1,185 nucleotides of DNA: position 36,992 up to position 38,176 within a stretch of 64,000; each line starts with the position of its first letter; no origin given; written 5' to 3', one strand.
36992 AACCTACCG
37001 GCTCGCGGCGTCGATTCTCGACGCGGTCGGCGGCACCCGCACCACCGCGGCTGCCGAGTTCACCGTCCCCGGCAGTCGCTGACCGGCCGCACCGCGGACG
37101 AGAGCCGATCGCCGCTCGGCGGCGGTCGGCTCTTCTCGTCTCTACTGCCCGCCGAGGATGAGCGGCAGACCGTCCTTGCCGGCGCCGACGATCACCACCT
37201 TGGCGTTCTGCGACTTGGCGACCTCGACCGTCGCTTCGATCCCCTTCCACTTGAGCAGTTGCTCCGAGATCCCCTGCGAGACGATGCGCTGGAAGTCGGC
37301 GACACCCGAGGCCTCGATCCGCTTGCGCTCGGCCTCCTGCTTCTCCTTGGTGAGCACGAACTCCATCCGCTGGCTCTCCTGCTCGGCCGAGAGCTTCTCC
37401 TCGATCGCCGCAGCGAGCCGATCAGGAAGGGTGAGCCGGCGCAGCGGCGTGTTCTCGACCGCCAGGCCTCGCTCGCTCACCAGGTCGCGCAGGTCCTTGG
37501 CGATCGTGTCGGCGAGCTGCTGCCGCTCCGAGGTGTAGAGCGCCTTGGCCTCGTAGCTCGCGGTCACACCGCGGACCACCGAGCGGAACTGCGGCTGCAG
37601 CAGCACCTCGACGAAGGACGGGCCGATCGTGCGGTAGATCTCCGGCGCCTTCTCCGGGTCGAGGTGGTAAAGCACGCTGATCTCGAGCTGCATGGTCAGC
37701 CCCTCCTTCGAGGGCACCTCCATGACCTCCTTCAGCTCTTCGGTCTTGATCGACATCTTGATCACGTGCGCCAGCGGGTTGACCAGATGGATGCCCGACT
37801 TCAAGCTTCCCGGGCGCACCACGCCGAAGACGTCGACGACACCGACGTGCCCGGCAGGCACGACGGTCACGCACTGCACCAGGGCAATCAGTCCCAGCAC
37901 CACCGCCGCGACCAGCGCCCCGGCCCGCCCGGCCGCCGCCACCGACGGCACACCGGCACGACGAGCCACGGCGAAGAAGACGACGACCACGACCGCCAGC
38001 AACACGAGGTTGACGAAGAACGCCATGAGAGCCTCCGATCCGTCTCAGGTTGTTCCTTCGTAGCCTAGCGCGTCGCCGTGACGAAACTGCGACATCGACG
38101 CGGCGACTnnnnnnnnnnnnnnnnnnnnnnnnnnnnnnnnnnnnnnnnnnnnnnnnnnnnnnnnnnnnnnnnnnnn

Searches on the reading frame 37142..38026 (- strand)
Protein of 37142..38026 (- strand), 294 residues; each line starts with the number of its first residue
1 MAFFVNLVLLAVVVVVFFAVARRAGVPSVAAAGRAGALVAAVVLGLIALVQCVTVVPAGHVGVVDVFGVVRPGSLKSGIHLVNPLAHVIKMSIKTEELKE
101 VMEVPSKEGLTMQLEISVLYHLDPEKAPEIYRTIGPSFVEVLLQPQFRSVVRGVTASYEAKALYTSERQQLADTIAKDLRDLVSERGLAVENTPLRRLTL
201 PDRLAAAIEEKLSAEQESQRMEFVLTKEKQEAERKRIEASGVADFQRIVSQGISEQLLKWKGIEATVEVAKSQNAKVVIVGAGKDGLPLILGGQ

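Call 78: search_protein_families(library=pfam, proteins=[window:37142-38026:-], max_evalue=0.001)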
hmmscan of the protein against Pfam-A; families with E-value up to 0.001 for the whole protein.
window:37142-38026:- (294 aa): 2 families
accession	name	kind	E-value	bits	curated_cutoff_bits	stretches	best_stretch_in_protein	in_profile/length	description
PF01145.31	Band_7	-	1.9e-28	100.2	23.6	1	55-232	2-169/176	SPFH domain / Band 7 family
PF18057.6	DUF5594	-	7.9e-05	23.1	27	1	183-282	24-124/128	Domain of unknown function (DUF5594)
